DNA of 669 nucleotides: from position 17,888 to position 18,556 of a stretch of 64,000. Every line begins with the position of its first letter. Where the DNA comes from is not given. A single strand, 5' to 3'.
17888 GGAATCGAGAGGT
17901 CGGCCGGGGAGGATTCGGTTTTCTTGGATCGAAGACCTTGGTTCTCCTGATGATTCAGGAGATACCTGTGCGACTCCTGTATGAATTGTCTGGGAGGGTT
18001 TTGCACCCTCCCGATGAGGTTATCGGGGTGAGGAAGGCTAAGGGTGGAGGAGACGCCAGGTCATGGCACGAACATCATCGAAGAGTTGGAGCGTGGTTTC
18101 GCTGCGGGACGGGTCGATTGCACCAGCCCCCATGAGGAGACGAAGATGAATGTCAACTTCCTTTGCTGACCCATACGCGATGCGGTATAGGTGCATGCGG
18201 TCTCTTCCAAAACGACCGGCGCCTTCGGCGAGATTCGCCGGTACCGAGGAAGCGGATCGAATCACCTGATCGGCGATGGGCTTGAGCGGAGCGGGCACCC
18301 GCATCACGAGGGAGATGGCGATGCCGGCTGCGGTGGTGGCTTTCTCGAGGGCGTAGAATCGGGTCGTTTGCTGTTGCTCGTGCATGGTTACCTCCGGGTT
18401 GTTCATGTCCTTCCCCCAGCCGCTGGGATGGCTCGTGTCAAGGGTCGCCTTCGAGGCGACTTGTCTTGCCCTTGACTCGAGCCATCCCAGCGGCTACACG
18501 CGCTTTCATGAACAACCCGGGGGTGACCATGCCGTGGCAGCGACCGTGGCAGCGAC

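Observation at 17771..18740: Second 4HB cassette: different flanking direct repeats, and a 147-bp palindrome that mirrors the first 8 codons of the gene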

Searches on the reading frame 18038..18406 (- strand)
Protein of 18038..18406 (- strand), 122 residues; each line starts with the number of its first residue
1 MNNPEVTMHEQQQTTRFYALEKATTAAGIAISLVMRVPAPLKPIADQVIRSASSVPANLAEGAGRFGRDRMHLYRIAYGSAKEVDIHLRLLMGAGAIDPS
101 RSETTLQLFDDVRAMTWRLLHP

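Call 13: search_protein_families(library=pfam, proteins=[window:18041-18406:-], max_evalue=0.01)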
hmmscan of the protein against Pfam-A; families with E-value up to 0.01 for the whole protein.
window:18041-18406:- (122 aa): 1 family
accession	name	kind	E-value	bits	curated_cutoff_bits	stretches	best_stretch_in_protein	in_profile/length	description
PF05635.17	23S_rRNA_IVP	-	5.4e-14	52.7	33.8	1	44-116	31-104/106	23S rRNA-intervening sequence protein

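Call 14: search_protein_families(library=ncbifam, proteins=[window:18041-18406:-], max_evalue=0.01)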
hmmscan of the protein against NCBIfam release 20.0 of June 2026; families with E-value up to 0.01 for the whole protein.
window:18041-18406:- (122 aa): 3 families
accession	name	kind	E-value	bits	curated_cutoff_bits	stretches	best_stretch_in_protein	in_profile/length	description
TIGR02436.1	TIGR02436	subfamily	4.1e-14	52.7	24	1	43-119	26-104/109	four helix bundle protein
NF008911.0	PRK12275.1-2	subfamily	3.8e-11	43.5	137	1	44-118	35-110/118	hypothetical protein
NF008912.0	PRK12275.1-6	subfamily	6.7e-08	32.6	124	1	45-115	32-103/117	hypothetical protein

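Call 17: find_related_loci(query=window:18041-18385:-, collection=genome_contigs, flank=3000)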
Query window:18041-18385:- (115 aa) in genome_contigs; peptide patterns used: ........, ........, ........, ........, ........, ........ (x = any residue, [..] = any of these).
580 stretches matched a pattern (row limit reached: there are more); 431 encode a relative of the query (tblastn E <= 1e-3); the best 80 are kept; 80 distinct loci.
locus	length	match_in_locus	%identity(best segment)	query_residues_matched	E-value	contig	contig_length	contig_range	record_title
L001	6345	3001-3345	85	1-115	2e-62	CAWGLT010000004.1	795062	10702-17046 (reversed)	MAG: uncultured Acidobacteriota bacterium isolate MFD09779.bin.1.87 genome assembly, contig: contig_29453, whole genome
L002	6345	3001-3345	83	1-115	5e-62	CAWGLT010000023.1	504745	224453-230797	MAG: uncultured Acidobacteriota bacterium isolate MFD09779.bin.1.87 genome assembly, contig: contig_8792, whole genome s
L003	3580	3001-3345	83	1-115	2e-61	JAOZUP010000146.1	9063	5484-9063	MAG: Thermoanaerobaculales bacterium isolate GMC8.metabat2.114 GMC8_8096_length_9063_cov_9.531861, whole genome shotgun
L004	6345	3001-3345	83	1-115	7e-61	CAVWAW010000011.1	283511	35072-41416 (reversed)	MAG: uncultured Acidobacteriota bacterium isolate MFD03804.bin.1.249 genome assembly, contig: contig_27991, whole genome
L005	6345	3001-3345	82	1-115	2e-60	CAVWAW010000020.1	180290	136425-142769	MAG: uncultured Acidobacteriota bacterium isolate MFD03804.bin.1.249 genome assembly, contig: contig_47458, whole genome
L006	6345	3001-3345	83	1-115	1e-60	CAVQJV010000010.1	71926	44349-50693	MAG: uncultured Acidobacteriota bacterium isolate MFD09779.bin.2.172 genome assembly, contig: contig_27725, whole genome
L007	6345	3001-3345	81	1-115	2e-59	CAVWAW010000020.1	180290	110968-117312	MAG: uncultured Acidobacteriota bacterium isolate MFD03804.bin.1.249 genome assembly, contig: contig_47458, whole genome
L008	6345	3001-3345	80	1-115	6e-59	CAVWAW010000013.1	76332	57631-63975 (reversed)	MAG: uncultured Acidobacteriota bacterium isolate MFD03804.bin.1.249 genome assembly, contig: contig_29336, whole genome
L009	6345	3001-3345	79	1-115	1e-58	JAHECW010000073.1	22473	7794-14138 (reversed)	MAG: Acidobacteria bacterium isolate Ww181 NODE_4146_length_22473_cov_4.030154, whole genome shotgun sequence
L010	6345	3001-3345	78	1-115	8e-58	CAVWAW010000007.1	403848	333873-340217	MAG: uncultured Acidobacteriota bacterium isolate MFD03804.bin.1.249 genome assembly, contig: contig_27965, whole genome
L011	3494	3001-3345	78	1-115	1e-57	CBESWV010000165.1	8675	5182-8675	MAG TPA_asm: uncultured bacterium isolate SRR7614708_binner23_Refined_5 genome assembly, contig: ERZ25083860.1826, whole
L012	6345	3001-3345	77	1-115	1e-54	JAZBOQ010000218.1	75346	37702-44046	MAG: Thermoanaerobaculales bacterium isolate bin.607 k117_6947710, whole genome shotgun sequence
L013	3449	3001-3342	75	1-114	3e-54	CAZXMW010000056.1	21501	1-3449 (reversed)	MAG TPA_asm: uncultured Thermoanaerobaculia bacterium isolate SRP141376_co3_382 genome assembly, contig: NODE_6566_lengt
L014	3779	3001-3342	75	1-114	1e-53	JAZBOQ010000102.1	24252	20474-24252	MAG: Thermoanaerobaculales bacterium isolate bin.607 k117_3818014, whole genome shotgun sequence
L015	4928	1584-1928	73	1-115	2e-52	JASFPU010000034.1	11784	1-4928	MAG: Holophagae bacterium isolate D0819S02metaG_Bin_252 D0819S02metaG_FD_scaffold_476_c1, whole genome shotgun sequence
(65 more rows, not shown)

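Call 48: search_protein_families(library=padloc, proteins=[window:18041-18385:-], max_evalue=0.1)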
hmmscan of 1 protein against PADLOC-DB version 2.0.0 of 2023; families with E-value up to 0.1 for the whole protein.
window:18041-18385:- (115 aa): 0 families

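Call 49: search_solved_structures(query=window:18041-18385:-, max_evalue=0.01)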
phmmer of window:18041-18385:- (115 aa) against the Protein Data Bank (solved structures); distinct sequences matched with E-value up to 0.01: 1.
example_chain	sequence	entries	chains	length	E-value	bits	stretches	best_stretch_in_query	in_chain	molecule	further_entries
2gsc_A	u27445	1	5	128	0.0016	21.9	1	38-96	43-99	Putative uncharacterized protein XCC0516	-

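Call 51: find_encoding_contigs(protein=window:18038-18406:-, flank=3000, max_places=6)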
Protein window:18038-18406:- (122 aa): no gene with exactly this product is on record in the collection.

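Call 64: find_homologous_proteins(query=window:18041-18385:-, max_evalue=0.00001)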
Query window:18041-18385:- (115 aa): 3758 proteins with E <= 0.00001 among 3775 candidates; the best 120 are listed.
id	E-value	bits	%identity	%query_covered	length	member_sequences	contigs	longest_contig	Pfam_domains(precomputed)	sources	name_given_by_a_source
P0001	4.7e-68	244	100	100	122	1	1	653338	PF05635.18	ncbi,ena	-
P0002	2.1e-59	216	90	100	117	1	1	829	PF05635.18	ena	-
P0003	8.6e-59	214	88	100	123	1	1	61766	PF05635.18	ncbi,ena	-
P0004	2.5e-58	213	90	100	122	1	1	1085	PF05635.18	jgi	jgi:four helix bundle protein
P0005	4.0e-58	212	87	100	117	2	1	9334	PF05635.18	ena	-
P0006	4.8e-58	212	88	100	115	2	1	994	PF05635.18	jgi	-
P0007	6.0e-58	211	88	100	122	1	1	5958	PF05635.18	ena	-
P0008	1.4e-57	210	88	100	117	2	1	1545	PF05635.18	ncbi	-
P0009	5.2e-57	208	88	100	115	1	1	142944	PF05635.18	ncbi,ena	-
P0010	6.2e-57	208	86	100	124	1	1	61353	PF05635.18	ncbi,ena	-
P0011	1.0e-56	207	87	100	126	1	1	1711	PF05635.18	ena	-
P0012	1.3e-56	207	85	100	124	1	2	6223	PF05635.18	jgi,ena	-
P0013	1.4e-56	207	85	100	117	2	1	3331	PF05635.18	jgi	-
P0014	1.7e-56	207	87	100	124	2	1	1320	PF05635.18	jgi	jgi:four helix bundle protein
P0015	1.8e-56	207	87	100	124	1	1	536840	PF05635.18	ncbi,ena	-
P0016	2.3e-56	206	85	100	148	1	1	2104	PF05635.18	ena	-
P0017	2.3e-56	206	85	100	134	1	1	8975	PF05635.18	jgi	-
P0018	3.3e-56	206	85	100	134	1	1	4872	PF05635.18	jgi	-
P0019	3.8e-56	206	88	99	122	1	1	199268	PF05635.18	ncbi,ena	-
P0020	5.2e-56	205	84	100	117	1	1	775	PF05635.18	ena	-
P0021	8.6e-56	204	85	100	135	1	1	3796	PF05635.18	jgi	-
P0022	8.8e-56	204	86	100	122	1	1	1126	PF05635.18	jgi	-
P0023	1.0e-55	204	85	100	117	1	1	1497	PF05635.18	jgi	-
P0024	1.2e-55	204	86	100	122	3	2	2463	PF05635.18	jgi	-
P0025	1.5e-55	204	86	100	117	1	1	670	PF05635.18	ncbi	-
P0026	1.5e-55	204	86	100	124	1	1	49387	PF05635.18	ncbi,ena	-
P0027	2.3e-55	203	86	99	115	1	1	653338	PF05635.18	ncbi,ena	-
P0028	2.4e-55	203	86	100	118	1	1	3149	PF05635.18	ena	-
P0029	2.4e-55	203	85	100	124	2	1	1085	PF05635.18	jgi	-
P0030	3.1e-55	203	84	100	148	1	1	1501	PF05635.18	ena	-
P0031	3.7e-55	202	86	99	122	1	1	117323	PF05635.18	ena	-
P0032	3.8e-55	202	84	100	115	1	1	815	PF05635.18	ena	-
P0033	4.9e-55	202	83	100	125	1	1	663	PF05635.18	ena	-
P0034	6.6e-55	202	84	100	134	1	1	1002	PF05635.18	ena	-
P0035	8.3e-55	201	85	100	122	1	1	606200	PF05635.18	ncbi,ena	-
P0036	8.5e-55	201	84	100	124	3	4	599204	PF05635.18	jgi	-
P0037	1.0e-54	201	83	100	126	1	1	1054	PF05635.18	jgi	-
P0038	1.1e-54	201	83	100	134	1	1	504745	PF05635.18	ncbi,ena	-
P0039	1.2e-54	201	83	100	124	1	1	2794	PF05635.18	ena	-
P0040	1.3e-54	201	82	100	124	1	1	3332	PF05635.18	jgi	-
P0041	1.3e-54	201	83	100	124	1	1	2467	PF05635.18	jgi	-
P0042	1.3e-54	201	83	100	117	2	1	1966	PF05635.18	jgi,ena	-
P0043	1.4e-54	200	84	99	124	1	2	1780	PF05635.18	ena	-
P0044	1.7e-54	200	84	100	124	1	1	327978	PF05635.18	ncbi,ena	-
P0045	1.9e-54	200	83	100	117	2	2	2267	PF05635.18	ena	-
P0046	2.0e-54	200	83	100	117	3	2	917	PF05635.18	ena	-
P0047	2.0e-54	200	85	100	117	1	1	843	PF05635.18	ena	-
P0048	2.1e-54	200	86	99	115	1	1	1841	PF05635.18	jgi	-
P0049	2.1e-54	200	82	100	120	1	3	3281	PF05635.18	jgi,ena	-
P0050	2.5e-54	200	83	100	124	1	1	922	PF05635.18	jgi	-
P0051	2.8e-54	200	82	100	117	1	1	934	PF05635.18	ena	-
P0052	3.0e-54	199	83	100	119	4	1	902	PF05635.18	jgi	-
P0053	4.3e-54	199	85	100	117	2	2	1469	PF05635.18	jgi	-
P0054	4.3e-54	199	83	99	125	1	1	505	PF05635.18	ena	-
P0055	4.4e-54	199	83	100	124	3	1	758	PF05635.18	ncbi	-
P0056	4.7e-54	199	82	100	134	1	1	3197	PF05635.18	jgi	-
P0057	5.1e-54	199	83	100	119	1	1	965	PF05635.18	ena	-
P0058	5.3e-54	199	83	99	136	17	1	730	PF05635.18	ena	-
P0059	5.8e-54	199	83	100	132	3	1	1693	PF05635.18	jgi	-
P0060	6.3e-54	198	83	100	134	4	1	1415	PF05635.18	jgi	-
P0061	6.4e-54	198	83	100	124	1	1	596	PF05635.18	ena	-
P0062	6.5e-54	198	83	100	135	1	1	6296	PF05635.18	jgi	-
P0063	7.6e-54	198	83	100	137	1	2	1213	PF05635.18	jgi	-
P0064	9.2e-54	198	83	100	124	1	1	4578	PF05635.18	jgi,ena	-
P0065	9.2e-54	198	83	100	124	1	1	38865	PF05635.18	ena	-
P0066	9.5e-54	198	83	100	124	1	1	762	PF05635.18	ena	-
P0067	9.6e-54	198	82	100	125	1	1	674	PF05635.18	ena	-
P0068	9.9e-54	198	85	99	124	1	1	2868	PF05635.18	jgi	jgi:four helix bundle protein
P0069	1.0e-53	198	83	100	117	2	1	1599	PF05635.18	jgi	-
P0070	1.1e-53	198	83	100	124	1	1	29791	PF05635.18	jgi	jgi:four helix bundle protein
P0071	1.1e-53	198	83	100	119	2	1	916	PF05635.18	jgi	-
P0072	1.2e-53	198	83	99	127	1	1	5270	PF05635.18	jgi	-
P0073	1.2e-53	197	84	100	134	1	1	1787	PF05635.18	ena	-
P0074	1.2e-53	197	83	100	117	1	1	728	PF05635.18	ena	-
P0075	1.2e-53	197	83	100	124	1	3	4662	PF05635.18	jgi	-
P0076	1.8e-53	197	83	100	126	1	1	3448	PF05635.18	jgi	-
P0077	2.2e-53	197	83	100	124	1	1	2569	PF05635.18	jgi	-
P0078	2.3e-53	197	83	100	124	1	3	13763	PF05635.18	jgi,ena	-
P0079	2.3e-53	197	83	100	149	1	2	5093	PF05635.18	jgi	-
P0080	2.4e-53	197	81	100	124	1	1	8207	PF05635.18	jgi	-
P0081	2.5e-53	197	83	100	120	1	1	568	PF05635.18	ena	-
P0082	2.7e-53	196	82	100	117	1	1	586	PF05635.18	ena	-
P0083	3.0e-53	196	82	99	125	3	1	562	PF05635.18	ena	-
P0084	3.3e-53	196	83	100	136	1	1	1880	PF05635.18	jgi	jgi:four helix bundle protein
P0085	3.7e-53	196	83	100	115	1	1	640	PF05635.18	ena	-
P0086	3.9e-53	196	82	100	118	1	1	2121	PF05635.18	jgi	-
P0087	4.1e-53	196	83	100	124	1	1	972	PF05635.18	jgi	jgi:four helix bundle protein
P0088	4.3e-53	196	81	100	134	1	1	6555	PF05635.18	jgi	-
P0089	4.7e-53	196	82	100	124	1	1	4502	PF05635.18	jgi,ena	-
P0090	4.9e-53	196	82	100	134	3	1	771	PF05635.18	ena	-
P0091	5.3e-53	195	82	100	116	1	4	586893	PF05635.18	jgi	-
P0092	6.2e-53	195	83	100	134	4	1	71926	PF05635.18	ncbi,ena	-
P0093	6.4e-53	195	83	100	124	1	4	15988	PF05635.18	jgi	-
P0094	6.6e-53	195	82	100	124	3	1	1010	PF05635.18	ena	-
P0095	7.6e-53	195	83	100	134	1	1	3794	PF05635.18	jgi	jgi:four helix bundle protein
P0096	7.8e-53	195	83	99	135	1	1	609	PF05635.18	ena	-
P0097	7.9e-53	195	82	99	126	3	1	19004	PF05635.18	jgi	-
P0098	7.9e-53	195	83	100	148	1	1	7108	PF05635.18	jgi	-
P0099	8.7e-53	195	81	100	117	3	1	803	PF05635.18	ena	-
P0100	8.7e-53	195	82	100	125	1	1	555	PF05635.18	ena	-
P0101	1.0e-52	195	82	100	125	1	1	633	PF05635.18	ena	-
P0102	1.1e-52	194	82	100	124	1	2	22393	PF05635.18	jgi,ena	-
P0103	1.1e-52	194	81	100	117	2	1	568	PF05635.18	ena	-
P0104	1.2e-52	194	83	100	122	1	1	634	PF05635.18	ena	-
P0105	1.4e-52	194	83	100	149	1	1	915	PF05635.18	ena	-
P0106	1.5e-52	194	82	100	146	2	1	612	PF05635.18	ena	-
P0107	1.6e-52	194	81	100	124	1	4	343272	PF05635.18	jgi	-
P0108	1.6e-52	194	80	100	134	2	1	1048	PF05635.18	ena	-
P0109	1.8e-52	194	83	100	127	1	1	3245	PF05635.18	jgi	jgi:four helix bundle protein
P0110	1.8e-52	194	81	100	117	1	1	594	PF05635.18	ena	-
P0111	2.0e-52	194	79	100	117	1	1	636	PF05635.18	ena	-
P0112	2.1e-52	194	82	100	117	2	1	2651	PF05635.18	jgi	-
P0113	2.7e-52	193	83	100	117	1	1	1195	PF05635.18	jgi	-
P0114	2.9e-52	193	80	100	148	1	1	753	PF05635.18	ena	-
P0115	3.3e-52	193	83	100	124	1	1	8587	PF05635.18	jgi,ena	-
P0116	4.3e-52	193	82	100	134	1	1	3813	PF05635.18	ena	-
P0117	4.7e-52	192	80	100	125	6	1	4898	PF05635.18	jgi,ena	-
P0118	5.1e-52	192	82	100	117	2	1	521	PF05635.18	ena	-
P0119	5.5e-52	192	79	100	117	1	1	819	PF05635.18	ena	-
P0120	6.2e-52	192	81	100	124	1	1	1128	PF05635.18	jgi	jgi:four helix bundle protein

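Call 65: find_encoding_contigs(protein=P0001, flank=2000, max_places=3)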
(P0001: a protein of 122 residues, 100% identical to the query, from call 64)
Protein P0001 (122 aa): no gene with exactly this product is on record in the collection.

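Call 66: find_encoding_contigs(protein=P0003, flank=2500, max_places=3)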
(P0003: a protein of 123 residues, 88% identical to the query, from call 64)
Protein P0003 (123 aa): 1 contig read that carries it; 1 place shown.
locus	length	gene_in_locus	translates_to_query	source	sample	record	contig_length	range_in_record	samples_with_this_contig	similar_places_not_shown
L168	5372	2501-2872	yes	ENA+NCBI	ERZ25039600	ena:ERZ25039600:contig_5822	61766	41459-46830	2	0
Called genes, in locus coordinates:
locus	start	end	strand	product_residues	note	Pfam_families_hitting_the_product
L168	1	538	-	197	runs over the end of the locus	PF02554:CstA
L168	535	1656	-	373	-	PF02554:CstA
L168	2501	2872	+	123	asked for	PF05635:23S_rRNA_IVP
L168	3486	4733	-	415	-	PF01743:PolyA_pol, PF12627:PolyA_pol_RNAbd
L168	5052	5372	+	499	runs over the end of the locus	PF02366:PMT (weak), PF13231:PMT_2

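Call 67: find_encoding_contigs(protein=P0009, flank=2500, max_places=3)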
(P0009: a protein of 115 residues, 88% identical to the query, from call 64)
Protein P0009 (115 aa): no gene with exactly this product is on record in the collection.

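Call 69: find_related_loci(query=window:18041-18385:-, collection=viral_contigs, flank=3000)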
Query window:18041-18385:- (115 aa) in viral_contigs; peptide patterns used: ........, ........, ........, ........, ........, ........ (x = any residue, [..] = any of these).
16 stretches matched a pattern, but none encodes a relative of the query by tblastn (E <= 1e-3).

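Call 102: predict_structure(alignment_id=A5)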
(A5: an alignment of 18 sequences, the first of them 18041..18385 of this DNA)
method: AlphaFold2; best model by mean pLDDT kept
length: 115 residues; sequences in the alignment: 18
mean_pLDDT: 94.0   pTM: 0.85
mean pLDDT of the five models: 94.0, 93.4, 93.3, 91.9, 91.6
residues with pLDDT >= 90: 103; 70-90: 10; 50-70: 2; < 50: 0
segments of 3 or more residues with pLDDT < 50: none
pLDDT, mean of each block of 10 residues (from residue 1): 77 96 96 96 98 94 96 98 96 95 96 87
secondary structure, 60 per line:
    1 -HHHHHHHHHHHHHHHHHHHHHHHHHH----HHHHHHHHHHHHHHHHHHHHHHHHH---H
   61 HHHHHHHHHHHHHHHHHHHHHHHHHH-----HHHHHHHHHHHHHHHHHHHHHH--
elements in order: H2-27 H32-56 H60-86 H92-113
